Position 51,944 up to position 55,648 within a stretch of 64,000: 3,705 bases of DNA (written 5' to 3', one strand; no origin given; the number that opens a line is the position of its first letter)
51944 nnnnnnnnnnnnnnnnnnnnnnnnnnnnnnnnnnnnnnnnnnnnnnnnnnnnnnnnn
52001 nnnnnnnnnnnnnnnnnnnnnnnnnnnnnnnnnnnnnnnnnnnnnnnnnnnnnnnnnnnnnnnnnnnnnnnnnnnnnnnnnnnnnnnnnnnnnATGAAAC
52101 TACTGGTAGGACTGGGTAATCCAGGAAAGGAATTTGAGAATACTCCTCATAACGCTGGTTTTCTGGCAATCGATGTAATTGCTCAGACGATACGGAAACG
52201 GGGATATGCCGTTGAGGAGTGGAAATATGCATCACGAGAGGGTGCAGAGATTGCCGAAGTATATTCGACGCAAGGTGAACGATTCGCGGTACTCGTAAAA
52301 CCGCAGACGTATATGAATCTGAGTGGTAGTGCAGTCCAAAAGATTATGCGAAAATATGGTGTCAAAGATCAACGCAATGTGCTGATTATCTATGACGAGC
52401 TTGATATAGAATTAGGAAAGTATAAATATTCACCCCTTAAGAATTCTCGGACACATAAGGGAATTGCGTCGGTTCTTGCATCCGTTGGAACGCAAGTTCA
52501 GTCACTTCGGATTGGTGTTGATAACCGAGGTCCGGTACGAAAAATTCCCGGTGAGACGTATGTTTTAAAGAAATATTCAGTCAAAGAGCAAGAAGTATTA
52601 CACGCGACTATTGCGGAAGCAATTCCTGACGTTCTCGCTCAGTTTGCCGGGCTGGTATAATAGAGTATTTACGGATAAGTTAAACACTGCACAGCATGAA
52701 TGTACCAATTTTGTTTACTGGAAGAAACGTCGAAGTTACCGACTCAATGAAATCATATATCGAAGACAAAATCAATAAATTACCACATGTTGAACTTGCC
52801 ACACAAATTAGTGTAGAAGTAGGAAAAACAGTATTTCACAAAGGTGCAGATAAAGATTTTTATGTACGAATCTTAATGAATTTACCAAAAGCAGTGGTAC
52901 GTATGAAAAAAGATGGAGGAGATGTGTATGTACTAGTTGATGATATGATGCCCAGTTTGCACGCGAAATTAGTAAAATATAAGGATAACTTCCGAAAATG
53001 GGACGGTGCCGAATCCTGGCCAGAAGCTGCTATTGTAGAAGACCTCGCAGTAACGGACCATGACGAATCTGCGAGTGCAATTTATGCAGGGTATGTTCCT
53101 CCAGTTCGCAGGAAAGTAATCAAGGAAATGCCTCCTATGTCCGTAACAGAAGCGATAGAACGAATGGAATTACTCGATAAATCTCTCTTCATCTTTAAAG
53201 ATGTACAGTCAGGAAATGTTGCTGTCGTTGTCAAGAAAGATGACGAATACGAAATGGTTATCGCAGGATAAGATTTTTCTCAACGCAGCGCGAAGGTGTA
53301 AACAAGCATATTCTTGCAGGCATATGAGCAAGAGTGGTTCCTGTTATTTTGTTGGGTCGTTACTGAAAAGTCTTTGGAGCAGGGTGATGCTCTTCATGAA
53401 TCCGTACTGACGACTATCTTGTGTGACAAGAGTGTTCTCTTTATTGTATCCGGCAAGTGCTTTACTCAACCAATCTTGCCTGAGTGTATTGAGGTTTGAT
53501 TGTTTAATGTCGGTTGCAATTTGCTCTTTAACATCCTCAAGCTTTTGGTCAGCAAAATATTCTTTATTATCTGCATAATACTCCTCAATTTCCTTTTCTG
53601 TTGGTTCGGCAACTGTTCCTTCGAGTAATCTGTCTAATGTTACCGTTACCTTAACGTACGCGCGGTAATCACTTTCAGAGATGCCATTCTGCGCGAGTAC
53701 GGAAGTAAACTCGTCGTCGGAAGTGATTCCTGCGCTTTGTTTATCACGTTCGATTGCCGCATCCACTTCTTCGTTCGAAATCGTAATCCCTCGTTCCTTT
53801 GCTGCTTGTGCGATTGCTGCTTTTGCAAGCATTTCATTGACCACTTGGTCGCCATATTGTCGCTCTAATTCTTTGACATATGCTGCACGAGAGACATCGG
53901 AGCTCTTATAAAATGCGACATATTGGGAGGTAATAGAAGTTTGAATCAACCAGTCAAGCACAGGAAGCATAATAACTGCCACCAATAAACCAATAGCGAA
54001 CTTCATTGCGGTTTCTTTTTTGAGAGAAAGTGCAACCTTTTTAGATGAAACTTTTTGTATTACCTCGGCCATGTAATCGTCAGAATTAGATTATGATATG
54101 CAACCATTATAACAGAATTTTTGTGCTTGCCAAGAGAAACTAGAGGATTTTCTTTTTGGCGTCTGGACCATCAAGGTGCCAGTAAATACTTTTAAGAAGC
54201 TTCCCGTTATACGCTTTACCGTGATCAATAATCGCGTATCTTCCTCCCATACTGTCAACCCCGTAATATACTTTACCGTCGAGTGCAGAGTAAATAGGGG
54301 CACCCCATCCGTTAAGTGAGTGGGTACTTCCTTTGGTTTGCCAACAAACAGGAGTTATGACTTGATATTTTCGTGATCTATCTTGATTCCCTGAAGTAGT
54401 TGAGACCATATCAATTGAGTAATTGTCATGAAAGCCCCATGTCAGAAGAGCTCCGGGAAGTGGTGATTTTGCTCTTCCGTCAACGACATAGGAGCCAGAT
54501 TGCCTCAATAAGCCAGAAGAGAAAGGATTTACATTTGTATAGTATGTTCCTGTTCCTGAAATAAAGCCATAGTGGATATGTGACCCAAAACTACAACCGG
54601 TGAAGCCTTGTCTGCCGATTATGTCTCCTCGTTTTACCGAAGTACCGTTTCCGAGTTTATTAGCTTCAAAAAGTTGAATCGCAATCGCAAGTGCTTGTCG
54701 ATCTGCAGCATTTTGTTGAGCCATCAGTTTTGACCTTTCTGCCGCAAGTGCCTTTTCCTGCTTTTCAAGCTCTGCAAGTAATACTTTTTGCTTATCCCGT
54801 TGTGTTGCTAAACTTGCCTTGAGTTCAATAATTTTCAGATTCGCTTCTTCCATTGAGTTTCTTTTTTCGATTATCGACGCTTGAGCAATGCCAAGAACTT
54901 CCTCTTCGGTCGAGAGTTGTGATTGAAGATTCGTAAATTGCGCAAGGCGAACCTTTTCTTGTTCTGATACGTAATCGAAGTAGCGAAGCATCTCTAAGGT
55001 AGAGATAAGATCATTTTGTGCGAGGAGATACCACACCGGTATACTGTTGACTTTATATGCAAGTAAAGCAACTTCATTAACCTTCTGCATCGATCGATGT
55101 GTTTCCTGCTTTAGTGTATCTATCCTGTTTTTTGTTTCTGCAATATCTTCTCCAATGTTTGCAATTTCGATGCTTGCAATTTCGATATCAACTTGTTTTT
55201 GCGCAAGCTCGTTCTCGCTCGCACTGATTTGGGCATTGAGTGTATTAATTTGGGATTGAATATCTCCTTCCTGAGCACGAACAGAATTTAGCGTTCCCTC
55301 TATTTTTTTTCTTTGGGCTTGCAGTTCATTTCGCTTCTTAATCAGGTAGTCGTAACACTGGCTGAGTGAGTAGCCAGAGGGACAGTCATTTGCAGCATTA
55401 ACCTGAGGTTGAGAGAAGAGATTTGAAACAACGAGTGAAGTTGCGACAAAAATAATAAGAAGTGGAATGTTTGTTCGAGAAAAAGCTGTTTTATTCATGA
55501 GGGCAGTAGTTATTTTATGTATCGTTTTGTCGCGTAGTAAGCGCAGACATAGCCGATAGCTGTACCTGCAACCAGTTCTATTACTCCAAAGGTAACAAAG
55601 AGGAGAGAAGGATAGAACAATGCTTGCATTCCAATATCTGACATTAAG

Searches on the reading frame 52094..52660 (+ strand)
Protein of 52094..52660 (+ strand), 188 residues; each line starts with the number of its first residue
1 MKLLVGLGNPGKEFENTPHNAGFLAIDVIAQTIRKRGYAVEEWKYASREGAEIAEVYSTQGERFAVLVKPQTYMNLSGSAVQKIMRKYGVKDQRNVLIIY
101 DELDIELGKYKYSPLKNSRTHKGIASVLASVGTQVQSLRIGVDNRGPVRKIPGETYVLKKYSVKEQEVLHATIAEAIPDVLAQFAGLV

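Call 70: search_protein_families(library=pfam, proteins=[window:52094-52660:+], max_evalue=0.001)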
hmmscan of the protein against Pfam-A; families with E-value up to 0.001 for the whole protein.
window:52094-52660:+ (188 aa): 1 family
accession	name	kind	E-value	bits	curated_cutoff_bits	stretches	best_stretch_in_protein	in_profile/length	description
PF01195.25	Pept_tRNA_hydro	-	4.2e-41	141.2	27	1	3-177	1-164/183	Peptidyl-tRNA hydrolase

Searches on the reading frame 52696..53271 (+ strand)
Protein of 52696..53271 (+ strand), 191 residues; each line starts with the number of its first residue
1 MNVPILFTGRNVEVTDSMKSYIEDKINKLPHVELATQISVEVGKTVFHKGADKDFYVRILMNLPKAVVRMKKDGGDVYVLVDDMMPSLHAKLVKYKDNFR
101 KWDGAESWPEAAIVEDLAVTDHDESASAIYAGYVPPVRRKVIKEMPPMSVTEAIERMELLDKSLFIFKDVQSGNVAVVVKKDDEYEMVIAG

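Call 70: search_protein_families(library=pfam, proteins=[window:52696-53271:+], max_evalue=0.001)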
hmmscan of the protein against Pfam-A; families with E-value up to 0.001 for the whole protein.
window:52696-53271:+ (191 aa): 2 families
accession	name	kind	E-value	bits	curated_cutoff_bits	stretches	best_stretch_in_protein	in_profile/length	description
PF02482.25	Ribosomal_S30AE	-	6.6e-14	52.8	23.7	1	7-98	3-86/88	Sigma 54 modulation protein / S30EA ribosomal protein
PF16321.10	Ribosom_S30AE_C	-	7e-12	45.3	25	1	143-183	12-52/57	Sigma 54 modulation/S30EA ribosomal protein C terminus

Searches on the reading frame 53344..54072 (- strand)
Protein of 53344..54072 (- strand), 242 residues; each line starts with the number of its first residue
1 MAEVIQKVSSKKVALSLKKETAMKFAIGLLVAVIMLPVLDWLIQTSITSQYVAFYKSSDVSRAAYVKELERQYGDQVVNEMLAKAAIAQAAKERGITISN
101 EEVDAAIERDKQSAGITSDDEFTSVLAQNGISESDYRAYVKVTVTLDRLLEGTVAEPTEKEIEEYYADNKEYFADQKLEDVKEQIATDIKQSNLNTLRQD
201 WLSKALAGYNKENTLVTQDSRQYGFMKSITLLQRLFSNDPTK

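Call 70: search_protein_families(library=pfam, proteins=[window:53344-54072:-], max_evalue=0.001)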
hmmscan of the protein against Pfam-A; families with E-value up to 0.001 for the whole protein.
window:53344-54072:- (242 aa): 4 families
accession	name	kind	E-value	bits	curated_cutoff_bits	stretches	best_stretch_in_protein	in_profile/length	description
PF13624.11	SurA_N_3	-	4.5e-12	46.5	27.2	1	70-149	80-161/162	SurA-like N-terminal domain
PF09312.16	SurA_N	-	7.7e-07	29.7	30.8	1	75-147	44-115/118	SurA N-terminal domain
PF13623.11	SurA_N_2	-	9.5e-05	22.7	28.5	1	70-112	82-124/145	SurA-like N-terminal domain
PF13145.12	Rotamase_2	-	0.00052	21.3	27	0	157-218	1-67/121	PPIC-type PPIASE domain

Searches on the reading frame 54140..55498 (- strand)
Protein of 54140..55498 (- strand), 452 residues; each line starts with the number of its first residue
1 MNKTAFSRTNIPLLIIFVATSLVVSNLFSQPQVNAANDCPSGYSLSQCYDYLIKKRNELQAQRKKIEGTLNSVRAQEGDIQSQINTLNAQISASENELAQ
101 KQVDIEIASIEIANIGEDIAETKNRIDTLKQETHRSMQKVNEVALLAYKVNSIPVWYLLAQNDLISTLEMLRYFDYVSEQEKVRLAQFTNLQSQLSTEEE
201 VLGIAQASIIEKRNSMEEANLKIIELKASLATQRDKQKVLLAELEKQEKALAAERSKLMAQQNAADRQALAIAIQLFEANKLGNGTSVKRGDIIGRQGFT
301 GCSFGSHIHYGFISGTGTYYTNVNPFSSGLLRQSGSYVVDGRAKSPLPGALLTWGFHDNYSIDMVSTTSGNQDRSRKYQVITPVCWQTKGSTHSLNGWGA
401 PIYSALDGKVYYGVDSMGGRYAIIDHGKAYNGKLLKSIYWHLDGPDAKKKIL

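Call 70: search_protein_families(library=pfam, proteins=[window:54140-55498:-], max_evalue=0.001)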
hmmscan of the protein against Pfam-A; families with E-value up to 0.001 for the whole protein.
window:54140-55498:- (452 aa): 1 family
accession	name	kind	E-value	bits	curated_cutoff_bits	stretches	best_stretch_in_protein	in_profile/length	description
PF01551.29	Peptidase_M23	-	6.8e-09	36.2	28.7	0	281-314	56-89/96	Peptidase family M23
